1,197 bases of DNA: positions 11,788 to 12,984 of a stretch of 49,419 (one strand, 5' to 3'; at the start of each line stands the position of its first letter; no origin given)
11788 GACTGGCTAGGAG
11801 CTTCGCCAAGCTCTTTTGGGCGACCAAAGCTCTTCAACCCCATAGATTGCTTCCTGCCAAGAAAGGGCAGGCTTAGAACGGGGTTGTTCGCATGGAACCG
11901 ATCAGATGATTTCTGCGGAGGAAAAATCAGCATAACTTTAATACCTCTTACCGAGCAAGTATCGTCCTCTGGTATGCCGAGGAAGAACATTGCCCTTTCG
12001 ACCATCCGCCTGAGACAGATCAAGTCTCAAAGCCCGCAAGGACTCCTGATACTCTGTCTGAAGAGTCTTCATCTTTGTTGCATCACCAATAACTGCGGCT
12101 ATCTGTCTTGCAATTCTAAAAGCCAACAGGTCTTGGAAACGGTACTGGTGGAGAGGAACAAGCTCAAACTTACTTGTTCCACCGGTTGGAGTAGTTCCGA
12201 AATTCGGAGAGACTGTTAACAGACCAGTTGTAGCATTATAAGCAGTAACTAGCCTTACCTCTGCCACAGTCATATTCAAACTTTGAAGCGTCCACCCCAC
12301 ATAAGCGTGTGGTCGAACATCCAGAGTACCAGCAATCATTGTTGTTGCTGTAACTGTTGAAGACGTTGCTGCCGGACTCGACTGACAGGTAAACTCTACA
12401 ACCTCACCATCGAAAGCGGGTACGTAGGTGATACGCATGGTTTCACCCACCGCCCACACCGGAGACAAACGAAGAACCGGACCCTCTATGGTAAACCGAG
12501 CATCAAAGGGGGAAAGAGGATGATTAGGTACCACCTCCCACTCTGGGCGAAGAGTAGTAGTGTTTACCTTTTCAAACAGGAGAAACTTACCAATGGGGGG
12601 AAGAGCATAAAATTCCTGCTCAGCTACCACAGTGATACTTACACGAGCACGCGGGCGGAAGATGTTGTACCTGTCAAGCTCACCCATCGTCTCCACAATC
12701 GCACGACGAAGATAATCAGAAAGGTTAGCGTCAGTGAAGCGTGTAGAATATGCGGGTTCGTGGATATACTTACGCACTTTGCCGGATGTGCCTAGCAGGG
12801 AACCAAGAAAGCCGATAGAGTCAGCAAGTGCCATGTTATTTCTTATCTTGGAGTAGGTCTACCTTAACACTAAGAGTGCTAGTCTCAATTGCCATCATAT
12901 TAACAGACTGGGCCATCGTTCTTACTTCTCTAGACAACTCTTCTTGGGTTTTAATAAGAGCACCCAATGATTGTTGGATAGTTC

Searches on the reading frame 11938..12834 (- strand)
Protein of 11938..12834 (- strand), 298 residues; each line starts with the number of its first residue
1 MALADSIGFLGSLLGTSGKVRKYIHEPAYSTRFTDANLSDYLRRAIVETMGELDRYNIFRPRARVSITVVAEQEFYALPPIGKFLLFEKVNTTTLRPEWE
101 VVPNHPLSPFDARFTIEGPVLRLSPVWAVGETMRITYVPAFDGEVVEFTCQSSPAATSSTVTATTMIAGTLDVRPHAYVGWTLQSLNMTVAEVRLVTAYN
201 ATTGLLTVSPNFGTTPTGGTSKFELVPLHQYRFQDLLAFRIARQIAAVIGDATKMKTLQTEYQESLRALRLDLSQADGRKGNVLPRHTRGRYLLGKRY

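Call 67: search_protein_families(library=phrogs, proteins=[window:11938-12834:-], max_evalue=0.01)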
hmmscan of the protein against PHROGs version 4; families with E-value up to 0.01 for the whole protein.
window:11938-12834:- (298 aa): 0 families

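Call 68: search_protein_families(library=pfam, proteins=[window:11938-12834:-], max_evalue=0.01)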
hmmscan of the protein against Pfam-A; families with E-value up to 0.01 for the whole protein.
window:11938-12834:- (298 aa): 1 family
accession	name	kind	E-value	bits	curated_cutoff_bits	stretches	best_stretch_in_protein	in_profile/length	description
PF24175.2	SU10_adaptor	-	4.3e-05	24.5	27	1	19-162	9-133/194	SU10 adaptor protein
